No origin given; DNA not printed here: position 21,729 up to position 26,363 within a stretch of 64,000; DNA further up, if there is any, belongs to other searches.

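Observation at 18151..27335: Three-gene outer-membrane operon: oversized TonB-dependent-receptor-like barrel, 1444-aa cargo with a divergent CTD, and its own PorV/PorQ-like barrel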

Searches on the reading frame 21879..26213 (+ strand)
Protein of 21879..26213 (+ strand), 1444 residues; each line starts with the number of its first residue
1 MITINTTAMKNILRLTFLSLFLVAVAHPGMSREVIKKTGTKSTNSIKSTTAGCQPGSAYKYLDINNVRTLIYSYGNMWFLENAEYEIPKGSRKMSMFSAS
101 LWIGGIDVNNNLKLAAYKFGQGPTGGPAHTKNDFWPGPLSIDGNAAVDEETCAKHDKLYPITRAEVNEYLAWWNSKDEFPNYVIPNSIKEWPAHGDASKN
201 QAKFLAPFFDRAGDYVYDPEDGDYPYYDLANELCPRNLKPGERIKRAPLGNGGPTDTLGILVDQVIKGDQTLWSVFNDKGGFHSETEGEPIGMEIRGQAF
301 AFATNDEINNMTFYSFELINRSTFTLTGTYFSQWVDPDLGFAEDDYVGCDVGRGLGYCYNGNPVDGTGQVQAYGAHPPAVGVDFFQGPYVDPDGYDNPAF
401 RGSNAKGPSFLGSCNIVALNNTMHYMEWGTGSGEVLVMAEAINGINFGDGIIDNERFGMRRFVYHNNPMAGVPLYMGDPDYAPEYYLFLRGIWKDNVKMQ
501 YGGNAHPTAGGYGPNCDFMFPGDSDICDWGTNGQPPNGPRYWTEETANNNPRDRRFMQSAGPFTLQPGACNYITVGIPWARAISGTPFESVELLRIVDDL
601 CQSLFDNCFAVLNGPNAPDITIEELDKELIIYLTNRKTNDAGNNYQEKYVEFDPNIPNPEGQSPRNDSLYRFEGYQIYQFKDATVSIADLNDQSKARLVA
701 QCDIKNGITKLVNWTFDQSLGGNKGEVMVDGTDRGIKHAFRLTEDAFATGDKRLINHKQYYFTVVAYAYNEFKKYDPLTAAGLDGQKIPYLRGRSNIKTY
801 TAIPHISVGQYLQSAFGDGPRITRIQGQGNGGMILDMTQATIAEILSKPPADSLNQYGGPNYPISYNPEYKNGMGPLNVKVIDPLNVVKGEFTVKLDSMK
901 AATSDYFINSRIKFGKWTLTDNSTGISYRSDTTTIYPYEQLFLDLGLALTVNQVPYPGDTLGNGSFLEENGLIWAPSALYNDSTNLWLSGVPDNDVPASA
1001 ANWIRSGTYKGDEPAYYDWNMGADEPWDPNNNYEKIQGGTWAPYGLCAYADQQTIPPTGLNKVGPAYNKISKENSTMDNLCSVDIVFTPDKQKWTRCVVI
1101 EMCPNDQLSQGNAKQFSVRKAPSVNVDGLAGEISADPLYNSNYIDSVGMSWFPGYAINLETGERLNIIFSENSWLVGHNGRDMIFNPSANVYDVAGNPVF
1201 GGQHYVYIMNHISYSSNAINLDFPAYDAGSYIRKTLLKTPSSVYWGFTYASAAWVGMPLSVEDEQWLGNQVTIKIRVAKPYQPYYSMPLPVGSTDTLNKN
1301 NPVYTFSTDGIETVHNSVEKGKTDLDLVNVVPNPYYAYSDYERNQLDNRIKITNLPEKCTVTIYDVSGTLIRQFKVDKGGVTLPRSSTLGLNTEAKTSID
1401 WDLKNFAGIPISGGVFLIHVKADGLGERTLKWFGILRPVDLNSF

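Call 3: search_protein_families(library=pfam, proteins=[window:21879-26213:+], max_evalue=0.1)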
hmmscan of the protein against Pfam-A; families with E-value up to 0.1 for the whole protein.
window:21879-26213:+ (1444 aa): 0 families

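Call 4: search_protein_families(library=ncbifam, proteins=[window:21879-26213:+], max_evalue=0.1)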
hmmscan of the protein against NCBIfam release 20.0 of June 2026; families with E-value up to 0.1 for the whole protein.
window:21879-26213:+ (1444 aa): 2 families
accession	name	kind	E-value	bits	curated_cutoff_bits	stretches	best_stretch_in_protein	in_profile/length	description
NF052228.1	T9SS_PorZ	equivalog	1.8e-06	26.7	260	1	1303-1420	648-740/757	type IX secretion system anionic LPS delivery protein PorZ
TIGR04183.1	Por_Secre_tail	domain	0.045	13.7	23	0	1350-1379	12-41/72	T9SS type A sorting domain-containing protein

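Call 10: find_homologous_proteins(query=window:21879-26213:+)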
Query window:21879-26213:+ (1444 aa): 6897 proteins with E <= 0.001 among 8000 candidates; the best 120 are listed.
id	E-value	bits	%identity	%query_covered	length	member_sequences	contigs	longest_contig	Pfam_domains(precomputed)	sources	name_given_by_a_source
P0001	0.0e+0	3421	100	99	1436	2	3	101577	-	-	-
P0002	0.0e+0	2426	71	100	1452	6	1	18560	-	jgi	-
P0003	0.0e+0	2392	69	100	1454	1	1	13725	-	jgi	-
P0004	0.0e+0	2389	70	99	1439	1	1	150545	-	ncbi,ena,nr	ncbi:MAG: hypothetical protein M0P58_10970 [Bacteroidales bacterium]|nr:hypothetical protein [Bacter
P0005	0.0e+0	2376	70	99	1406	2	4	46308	-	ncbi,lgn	-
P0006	0.0e+0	2375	70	99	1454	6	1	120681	-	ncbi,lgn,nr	ncbi:MAG: hypothetical protein M0Q38_05280 [Bacteroidales bacterium]|nr:hypothetical protein [Bacter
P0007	0.0e+0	2365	69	99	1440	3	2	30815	-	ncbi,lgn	-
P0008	0.0e+0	2356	69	100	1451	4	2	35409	-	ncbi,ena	-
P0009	0.0e+0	2346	69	99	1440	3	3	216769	-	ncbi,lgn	-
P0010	0.0e+0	2345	68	100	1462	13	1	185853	-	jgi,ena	-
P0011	0.0e+0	2341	69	99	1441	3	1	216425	-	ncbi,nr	ncbi:MAG: hypothetical protein PHF97_00775 [Bacteroidales bacterium]|nr:hypothetical protein [Bacter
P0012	0.0e+0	2339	69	100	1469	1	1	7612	-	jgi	jgi:hypothetical protein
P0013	0.0e+0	2329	69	99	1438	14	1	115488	-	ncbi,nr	ncbi:MAG: T9SS C-terminal target domain-containing protein [Alphaproteobacteria bacterium]|nr:T9SS C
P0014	0.0e+0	2325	68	99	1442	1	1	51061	-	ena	-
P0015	0.0e+0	2321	69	100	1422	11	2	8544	-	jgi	jgi:hypothetical protein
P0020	0.0e+0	2306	68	100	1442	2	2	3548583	-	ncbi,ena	-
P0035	0.0e+0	2269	67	100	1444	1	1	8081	-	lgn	-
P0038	0.0e+0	2262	67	100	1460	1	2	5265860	-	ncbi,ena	-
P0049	0.0e+0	2240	67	100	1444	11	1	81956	-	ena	-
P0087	0.0e+0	2172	65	99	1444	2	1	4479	-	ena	-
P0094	0.0e+0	2156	64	99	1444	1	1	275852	-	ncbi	-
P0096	0.0e+0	2150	65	99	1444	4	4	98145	-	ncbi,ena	-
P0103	0.0e+0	2139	64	99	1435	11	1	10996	-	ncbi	ncbi:MAG: hypothetical protein ABSD71_09810 [Bacteroidales bacterium]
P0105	0.0e+0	2135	64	98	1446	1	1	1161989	-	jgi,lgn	jgi:hypothetical protein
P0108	0.0e+0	2127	64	99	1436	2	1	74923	-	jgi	-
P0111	0.0e+0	2118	63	100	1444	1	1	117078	-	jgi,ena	-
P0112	0.0e+0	2115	64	99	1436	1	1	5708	-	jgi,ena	-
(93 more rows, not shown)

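Call 12: search_solved_structures(query=window:21879-26213:+, max_evalue=1)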
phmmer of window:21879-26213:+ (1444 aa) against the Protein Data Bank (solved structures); distinct sequences matched with E-value up to 1: 0.

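Call 16: find_encoding_contigs(protein=P0038, flank=10000, max_places=2)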
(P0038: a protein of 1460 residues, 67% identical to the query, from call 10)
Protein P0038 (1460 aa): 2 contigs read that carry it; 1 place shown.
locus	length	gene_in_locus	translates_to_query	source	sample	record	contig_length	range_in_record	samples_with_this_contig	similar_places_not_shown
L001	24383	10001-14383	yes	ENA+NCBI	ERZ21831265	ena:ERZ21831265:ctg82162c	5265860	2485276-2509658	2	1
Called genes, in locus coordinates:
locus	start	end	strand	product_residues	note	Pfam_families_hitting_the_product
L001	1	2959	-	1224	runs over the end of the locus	PF02574:S-methyl_trans, PF00809:Pterin_bind, PF02607:B12-binding_2, PF02310:B12-binding, PF02965:Met_synt_B12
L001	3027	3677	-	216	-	PF01648:ACPS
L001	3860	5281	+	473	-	PF05221:AdoHcyase, PF00670:AdoHcyase_NAD, PF02826:2-Hacid_dh_C, PF07991:KARI_N (weak)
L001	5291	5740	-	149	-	-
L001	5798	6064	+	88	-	-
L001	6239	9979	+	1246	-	PF13620:CarboxypepD_reg, PF13715:CarbopepD_reg_2, PF07715:Plug, PF00593:TonB_dep_Rec_b-barrel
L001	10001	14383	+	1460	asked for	-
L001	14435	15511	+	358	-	PF18990:DUF5723 (faint)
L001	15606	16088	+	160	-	PF03449:GreA_GreB_N, PF01272:GreA_GreB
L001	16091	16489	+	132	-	PF11969:DcpS_C, PF01230:HIT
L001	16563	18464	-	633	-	PF13537:GATase_7 (faint)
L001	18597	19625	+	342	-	PF00581:Rhodanese, PF26341:AAA_SelU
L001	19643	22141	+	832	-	PF00266:Aminotran_5, PF01041:DegT_DnrJ_EryC1 (weak), PF01212:Beta_elim_lyase, PF00266:Aminotran_5 (weak), PF00586:AIRS, PF02769:AIRS_C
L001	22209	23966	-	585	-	PF00246:Peptidase_M14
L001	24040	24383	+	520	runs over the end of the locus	PF02012:BNR (faint), PF13088:BNR_2 (faint), PF18962:Por_Secre_tail (weak)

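Call 30: search_protein_representatives(protein=window:22614-26210:+)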
Query: 1199 residues. Proteins with E-value up to 0.001 (for the whole library): 7208; up to 1e-10: 4827; up to 1e-30: 1550. The best 150 are listed.
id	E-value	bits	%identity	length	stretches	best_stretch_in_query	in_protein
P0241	0.0e+00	1298.0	56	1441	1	11-1199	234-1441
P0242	0.0e+00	1216.1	56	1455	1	14-1199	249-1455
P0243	0.0e+00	1136.8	55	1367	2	191-1199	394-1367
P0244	0.0e+00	1112.9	55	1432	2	192-1199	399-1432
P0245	0.0e+00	1088.7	53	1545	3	6-651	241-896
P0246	0.0e+00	1022.2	52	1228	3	196-687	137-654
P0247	0.0e+00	1019.3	52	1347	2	187-1199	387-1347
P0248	5.1e-299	1011.5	51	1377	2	188-1199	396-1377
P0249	8.7e-287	971.0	52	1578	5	15-417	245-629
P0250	1.4e-283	960.4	49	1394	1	21-1199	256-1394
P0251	2.8e-280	949.4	51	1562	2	13-985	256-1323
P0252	1.3e-268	910.8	50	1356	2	197-1199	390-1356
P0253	2.2e-268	910.0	53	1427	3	196-651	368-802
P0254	2.3e-265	900.0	49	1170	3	110-412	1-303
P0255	2.9e-265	899.7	48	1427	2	194-1199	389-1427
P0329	9.7e-211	719.1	46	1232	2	202-1199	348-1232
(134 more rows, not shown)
